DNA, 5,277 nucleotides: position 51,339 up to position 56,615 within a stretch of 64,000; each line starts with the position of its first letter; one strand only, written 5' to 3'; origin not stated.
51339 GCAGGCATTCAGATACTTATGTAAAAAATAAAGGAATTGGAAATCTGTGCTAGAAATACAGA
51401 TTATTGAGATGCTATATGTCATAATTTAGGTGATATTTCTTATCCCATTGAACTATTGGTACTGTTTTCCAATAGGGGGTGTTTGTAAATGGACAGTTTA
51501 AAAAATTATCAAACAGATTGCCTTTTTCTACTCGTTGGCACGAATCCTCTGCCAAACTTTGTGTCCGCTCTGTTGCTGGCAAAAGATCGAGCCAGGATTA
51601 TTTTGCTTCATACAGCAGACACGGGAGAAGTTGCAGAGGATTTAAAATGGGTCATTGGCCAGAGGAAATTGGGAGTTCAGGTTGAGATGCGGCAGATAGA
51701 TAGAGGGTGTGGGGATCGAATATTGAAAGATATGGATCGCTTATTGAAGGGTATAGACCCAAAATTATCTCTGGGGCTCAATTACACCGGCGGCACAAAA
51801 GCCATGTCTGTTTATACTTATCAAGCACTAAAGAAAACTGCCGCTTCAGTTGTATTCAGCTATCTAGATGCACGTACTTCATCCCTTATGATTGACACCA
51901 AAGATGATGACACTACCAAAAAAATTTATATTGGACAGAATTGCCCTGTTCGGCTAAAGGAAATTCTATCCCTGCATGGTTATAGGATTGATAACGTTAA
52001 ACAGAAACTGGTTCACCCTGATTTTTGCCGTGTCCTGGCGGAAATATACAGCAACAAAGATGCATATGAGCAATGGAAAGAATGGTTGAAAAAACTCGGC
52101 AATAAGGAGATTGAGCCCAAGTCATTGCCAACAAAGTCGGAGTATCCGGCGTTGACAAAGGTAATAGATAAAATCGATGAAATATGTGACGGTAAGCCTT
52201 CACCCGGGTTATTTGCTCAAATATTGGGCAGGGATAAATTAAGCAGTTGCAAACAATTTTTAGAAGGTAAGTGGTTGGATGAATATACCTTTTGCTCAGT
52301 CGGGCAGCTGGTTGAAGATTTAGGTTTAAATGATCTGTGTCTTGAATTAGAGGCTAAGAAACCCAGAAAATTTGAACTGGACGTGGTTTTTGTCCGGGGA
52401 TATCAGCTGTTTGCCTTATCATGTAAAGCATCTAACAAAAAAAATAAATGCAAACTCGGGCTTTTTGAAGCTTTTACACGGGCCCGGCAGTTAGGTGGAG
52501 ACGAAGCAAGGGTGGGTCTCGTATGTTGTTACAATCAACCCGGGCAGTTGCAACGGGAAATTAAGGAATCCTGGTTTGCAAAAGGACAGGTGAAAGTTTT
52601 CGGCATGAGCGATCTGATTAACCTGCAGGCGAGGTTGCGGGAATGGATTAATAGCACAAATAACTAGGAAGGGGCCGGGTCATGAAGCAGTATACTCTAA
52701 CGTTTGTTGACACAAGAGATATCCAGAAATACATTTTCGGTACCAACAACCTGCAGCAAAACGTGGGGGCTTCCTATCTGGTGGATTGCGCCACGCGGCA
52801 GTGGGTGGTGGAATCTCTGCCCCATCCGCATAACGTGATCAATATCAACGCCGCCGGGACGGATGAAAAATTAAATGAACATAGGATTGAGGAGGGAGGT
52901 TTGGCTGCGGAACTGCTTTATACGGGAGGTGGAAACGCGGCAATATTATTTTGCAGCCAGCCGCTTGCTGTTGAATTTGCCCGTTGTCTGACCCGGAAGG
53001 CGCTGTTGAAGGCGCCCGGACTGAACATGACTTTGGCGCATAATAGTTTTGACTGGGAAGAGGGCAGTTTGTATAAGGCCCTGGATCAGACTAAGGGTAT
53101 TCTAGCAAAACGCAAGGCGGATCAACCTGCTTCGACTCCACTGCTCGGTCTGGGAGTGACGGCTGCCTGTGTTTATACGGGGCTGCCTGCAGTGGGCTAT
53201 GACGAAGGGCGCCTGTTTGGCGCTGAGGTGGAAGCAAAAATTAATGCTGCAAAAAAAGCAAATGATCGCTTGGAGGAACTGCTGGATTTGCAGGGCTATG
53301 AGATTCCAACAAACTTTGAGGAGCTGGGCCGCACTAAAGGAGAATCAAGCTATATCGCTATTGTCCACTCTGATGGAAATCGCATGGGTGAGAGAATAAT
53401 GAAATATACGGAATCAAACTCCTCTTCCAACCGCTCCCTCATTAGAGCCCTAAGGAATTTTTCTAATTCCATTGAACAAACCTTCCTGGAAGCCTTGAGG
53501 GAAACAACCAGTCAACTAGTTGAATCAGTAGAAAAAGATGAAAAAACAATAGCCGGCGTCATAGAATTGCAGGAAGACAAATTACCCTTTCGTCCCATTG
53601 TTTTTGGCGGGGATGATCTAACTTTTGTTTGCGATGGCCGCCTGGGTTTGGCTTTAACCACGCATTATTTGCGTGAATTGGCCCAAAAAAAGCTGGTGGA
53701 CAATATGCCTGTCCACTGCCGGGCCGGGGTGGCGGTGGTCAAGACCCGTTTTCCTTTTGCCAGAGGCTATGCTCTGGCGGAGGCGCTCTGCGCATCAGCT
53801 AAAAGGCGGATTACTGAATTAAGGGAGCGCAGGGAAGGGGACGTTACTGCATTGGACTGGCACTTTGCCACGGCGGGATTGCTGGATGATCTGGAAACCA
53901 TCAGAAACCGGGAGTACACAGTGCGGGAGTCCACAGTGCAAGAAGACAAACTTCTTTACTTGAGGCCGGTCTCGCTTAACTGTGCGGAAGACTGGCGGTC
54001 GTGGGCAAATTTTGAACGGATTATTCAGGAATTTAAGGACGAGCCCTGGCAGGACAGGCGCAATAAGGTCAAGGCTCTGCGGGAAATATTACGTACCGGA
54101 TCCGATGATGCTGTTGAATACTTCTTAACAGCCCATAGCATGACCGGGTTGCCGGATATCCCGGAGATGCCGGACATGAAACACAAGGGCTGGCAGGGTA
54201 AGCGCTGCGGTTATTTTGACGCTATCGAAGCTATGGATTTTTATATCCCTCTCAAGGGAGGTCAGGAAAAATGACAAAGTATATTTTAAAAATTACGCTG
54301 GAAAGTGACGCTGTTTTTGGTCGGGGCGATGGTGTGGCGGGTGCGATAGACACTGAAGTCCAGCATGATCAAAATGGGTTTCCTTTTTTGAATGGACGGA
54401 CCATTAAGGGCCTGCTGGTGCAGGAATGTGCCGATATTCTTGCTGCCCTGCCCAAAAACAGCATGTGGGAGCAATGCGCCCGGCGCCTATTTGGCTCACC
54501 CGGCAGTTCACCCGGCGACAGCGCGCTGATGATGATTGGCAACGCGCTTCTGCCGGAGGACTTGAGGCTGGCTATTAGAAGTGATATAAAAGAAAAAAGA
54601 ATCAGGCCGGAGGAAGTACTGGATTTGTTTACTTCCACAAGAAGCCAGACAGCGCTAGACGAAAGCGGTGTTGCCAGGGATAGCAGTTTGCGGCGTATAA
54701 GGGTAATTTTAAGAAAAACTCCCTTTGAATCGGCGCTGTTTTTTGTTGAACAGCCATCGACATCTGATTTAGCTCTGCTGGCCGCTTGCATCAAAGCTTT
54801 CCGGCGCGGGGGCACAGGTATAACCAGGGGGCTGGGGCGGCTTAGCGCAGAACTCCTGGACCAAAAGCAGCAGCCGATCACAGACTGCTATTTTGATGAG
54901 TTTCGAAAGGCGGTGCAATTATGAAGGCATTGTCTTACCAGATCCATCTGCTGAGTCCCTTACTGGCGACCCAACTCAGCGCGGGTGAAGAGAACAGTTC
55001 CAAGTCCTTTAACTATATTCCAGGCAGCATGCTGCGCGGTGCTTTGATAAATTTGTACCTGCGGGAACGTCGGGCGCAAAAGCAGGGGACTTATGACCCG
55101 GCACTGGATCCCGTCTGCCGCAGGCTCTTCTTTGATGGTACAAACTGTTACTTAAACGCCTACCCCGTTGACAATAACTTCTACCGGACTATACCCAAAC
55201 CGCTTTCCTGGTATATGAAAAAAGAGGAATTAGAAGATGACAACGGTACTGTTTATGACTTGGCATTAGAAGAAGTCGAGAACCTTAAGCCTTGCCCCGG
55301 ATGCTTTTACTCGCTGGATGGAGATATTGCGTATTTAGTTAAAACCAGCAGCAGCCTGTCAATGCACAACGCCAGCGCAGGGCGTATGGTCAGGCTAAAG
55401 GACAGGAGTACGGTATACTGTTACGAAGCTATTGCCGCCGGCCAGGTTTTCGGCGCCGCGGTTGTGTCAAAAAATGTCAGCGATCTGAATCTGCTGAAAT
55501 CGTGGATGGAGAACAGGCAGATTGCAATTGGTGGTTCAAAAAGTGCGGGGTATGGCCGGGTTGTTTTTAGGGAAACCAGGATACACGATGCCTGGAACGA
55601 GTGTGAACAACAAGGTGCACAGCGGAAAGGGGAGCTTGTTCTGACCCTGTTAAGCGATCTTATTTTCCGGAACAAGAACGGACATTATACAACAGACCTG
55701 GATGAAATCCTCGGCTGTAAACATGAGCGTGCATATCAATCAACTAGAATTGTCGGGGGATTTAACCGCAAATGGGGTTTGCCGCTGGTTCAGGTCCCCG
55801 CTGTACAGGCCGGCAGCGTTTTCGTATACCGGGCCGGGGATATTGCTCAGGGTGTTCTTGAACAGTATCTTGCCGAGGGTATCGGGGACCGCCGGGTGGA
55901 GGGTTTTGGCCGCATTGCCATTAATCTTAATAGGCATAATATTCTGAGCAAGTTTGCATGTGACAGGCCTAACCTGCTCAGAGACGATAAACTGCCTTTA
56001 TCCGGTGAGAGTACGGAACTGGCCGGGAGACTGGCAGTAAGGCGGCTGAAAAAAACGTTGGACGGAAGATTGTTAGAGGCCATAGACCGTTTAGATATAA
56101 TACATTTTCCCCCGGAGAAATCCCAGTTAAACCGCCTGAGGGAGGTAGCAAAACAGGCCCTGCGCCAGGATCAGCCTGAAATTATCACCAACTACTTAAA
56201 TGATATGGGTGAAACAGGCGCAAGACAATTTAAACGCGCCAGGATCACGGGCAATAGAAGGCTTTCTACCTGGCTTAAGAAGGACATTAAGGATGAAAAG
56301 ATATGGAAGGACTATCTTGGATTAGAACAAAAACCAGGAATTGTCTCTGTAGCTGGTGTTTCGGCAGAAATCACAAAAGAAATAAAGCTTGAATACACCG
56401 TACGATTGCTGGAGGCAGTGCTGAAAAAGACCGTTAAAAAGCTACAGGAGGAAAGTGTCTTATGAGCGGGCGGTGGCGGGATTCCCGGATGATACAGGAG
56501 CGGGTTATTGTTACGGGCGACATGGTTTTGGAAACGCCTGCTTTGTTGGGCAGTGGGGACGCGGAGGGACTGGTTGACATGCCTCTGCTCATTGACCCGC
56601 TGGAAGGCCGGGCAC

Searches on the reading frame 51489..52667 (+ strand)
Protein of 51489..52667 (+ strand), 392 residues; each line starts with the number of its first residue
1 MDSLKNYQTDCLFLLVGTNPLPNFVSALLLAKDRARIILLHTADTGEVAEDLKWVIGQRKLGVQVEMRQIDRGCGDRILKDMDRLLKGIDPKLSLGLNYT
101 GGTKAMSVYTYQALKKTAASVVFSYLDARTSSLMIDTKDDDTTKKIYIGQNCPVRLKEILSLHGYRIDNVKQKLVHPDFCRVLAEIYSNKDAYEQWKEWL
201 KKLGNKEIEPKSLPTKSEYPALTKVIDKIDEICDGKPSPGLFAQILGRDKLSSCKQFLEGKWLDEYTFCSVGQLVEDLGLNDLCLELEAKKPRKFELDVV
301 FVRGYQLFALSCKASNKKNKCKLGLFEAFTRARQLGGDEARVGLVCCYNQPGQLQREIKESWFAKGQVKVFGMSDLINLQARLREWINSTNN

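Call 59: search_protein_families(library=pfam, proteins=[window:51489-52667:+], max_evalue=0.001)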
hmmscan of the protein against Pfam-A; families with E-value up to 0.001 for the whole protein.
window:51489-52667:+ (392 aa): 2 families
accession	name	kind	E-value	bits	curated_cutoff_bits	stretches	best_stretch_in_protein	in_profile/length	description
PF09002.17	Card1_endonuc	-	3e-08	33.8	26.4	1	255-388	5-134/136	Card1-like, endonuclease domain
PF23400.1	CARF_Card1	-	5.8e-06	26.8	24.6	1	15-145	5-140/146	Card1 CARF domain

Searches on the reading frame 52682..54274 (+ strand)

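Call 59: search_protein_families(library=pfam, proteins=[window:52682-54274:+], max_evalue=0.001)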
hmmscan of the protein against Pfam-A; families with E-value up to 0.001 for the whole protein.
window:52682-54274:+ (530 aa): 1 family
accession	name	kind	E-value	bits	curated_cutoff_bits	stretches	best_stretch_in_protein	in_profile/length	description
PF22335.1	Cas10-Cmr2_palm2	-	2.3e-06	28.2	27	1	224-375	1-125/133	Cas10/Cmr2, second palm domain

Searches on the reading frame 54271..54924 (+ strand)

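Call 60: search_protein_families(library=pfam, proteins=[window:54271-54924:+], max_evalue=0.001)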
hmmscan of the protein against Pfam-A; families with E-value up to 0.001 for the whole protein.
window:54271-54924:+ (217 aa): 1 family
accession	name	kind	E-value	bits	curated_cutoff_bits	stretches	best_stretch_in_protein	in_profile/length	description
PF03787.20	RAMPs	-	1.4e-08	35.9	22.1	1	7-192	1-189/189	RAMP superfamily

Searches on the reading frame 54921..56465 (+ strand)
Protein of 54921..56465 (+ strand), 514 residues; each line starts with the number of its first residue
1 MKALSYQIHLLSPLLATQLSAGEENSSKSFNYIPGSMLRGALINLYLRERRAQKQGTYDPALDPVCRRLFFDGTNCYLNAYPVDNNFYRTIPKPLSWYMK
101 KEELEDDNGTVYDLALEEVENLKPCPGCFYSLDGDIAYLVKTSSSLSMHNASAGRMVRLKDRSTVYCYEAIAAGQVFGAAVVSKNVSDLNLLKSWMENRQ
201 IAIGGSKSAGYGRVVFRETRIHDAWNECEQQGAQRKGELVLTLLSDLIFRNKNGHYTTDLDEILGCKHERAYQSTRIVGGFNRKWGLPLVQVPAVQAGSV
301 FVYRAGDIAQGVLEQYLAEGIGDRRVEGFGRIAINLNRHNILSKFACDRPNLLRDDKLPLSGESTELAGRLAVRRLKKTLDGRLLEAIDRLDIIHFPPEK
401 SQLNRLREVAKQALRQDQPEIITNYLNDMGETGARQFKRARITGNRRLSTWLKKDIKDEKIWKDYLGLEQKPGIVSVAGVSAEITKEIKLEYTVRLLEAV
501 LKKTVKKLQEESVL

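Call 60: search_protein_families(library=pfam, proteins=[window:54921-56465:+], max_evalue=0.001)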
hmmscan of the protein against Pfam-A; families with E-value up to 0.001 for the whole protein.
window:54921-56465:+ (514 aa): 1 family
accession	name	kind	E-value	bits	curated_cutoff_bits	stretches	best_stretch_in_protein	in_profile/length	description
PF03787.20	RAMPs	-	0.00026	22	22.1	0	23-70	23-73/189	RAMP superfamily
